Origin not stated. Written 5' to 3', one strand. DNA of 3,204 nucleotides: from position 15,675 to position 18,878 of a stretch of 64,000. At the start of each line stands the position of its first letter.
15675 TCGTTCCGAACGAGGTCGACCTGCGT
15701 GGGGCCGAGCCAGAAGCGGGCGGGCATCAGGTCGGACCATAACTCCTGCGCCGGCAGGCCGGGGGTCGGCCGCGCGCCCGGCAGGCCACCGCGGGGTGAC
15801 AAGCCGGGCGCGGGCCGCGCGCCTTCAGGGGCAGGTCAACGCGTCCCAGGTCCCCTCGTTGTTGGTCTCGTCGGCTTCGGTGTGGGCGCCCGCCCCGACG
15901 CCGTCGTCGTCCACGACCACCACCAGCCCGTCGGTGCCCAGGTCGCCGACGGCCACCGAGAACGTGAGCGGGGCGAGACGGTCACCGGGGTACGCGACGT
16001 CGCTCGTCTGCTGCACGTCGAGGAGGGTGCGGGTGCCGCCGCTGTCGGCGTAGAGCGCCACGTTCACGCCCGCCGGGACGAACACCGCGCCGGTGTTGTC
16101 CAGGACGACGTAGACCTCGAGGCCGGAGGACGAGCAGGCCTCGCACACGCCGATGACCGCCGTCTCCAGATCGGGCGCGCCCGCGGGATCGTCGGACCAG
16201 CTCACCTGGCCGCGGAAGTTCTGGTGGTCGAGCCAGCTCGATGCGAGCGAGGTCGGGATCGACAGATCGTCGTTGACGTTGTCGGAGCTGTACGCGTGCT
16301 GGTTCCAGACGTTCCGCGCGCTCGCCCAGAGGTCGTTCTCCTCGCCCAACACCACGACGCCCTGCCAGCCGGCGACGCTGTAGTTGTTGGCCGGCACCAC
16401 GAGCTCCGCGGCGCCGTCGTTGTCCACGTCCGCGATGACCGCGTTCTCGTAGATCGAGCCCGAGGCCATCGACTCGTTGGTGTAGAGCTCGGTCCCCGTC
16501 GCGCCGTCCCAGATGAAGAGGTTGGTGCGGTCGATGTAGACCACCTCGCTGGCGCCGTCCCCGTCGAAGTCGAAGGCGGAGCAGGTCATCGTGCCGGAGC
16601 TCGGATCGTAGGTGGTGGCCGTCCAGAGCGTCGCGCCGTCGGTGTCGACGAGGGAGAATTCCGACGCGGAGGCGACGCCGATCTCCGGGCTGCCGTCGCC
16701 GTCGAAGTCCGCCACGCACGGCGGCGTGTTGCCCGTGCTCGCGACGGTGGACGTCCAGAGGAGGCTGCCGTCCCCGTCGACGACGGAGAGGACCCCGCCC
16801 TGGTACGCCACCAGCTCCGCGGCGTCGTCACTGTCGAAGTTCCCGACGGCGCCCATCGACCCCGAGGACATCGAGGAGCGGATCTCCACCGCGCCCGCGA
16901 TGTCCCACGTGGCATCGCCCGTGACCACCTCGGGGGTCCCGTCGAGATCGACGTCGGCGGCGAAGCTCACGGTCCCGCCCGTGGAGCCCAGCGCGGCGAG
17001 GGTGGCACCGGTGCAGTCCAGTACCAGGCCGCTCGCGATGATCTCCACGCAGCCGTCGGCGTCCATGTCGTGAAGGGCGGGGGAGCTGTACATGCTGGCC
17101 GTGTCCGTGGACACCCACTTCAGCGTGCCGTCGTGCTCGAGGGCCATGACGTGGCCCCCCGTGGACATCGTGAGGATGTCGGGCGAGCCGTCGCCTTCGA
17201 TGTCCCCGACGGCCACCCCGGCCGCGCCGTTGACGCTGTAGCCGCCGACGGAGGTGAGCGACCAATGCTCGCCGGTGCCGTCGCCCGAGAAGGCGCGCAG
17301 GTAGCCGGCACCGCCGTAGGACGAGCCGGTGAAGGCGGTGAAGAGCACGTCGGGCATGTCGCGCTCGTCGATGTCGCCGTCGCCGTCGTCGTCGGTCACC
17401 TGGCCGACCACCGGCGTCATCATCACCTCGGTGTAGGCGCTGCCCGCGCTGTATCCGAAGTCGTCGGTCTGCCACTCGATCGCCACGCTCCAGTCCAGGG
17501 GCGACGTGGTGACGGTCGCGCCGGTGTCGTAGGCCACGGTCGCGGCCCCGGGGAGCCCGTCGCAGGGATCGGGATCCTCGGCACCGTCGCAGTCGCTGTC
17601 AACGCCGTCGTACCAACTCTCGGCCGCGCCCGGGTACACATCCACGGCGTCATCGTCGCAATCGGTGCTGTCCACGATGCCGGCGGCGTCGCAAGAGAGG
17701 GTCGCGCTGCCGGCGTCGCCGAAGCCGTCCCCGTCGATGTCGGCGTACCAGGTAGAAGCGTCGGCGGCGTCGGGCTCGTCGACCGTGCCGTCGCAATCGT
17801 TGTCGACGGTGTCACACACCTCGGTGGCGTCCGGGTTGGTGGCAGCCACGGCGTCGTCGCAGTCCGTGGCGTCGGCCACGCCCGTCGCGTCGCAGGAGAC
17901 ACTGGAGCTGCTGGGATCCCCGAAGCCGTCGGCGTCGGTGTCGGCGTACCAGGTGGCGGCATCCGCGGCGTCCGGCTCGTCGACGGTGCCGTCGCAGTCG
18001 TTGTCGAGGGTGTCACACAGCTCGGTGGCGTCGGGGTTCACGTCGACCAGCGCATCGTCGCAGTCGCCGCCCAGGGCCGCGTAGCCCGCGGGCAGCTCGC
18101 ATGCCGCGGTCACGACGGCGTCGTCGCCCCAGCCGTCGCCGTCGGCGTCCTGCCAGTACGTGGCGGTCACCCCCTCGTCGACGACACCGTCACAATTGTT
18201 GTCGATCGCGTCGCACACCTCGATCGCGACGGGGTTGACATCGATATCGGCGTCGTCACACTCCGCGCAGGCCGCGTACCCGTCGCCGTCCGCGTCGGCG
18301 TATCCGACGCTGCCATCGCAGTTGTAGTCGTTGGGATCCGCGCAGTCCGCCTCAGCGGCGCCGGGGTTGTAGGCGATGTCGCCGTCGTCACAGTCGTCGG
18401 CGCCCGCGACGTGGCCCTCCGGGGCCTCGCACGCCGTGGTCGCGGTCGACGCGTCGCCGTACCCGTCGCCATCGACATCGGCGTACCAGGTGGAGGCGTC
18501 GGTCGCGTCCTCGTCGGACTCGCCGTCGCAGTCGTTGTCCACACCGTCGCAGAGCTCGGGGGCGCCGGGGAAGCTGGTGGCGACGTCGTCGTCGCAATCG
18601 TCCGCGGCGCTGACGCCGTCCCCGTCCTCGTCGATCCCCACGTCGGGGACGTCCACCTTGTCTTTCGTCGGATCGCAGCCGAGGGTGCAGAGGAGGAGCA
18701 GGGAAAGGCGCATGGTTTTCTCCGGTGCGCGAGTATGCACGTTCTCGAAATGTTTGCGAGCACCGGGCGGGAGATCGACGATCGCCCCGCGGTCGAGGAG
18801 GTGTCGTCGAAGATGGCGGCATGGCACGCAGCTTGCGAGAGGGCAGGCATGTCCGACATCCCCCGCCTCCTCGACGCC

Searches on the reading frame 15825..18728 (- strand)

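Call 43: search_protein_families(library=pfam, proteins=[window:15825-18728:-], max_evalue=0.001)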
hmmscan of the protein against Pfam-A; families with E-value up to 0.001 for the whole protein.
window:15825-18728:- (967 aa): 3 families
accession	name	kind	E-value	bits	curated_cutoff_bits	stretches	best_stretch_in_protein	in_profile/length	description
PF11617.13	Cu-binding_MopE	-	1.2e-43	147.4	27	5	222-251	1-30/30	Putative metal-binding motif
PF13517.12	FG-GAP_3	-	3.3e-14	53.7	26.9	3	720-778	1-61/61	FG-GAP-like repeat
PF25292.1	Beta-prop_CGLA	-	2.7e-09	37.4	26.8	1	642-706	7-71/316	Lambda-carrageenase beta-propeller domain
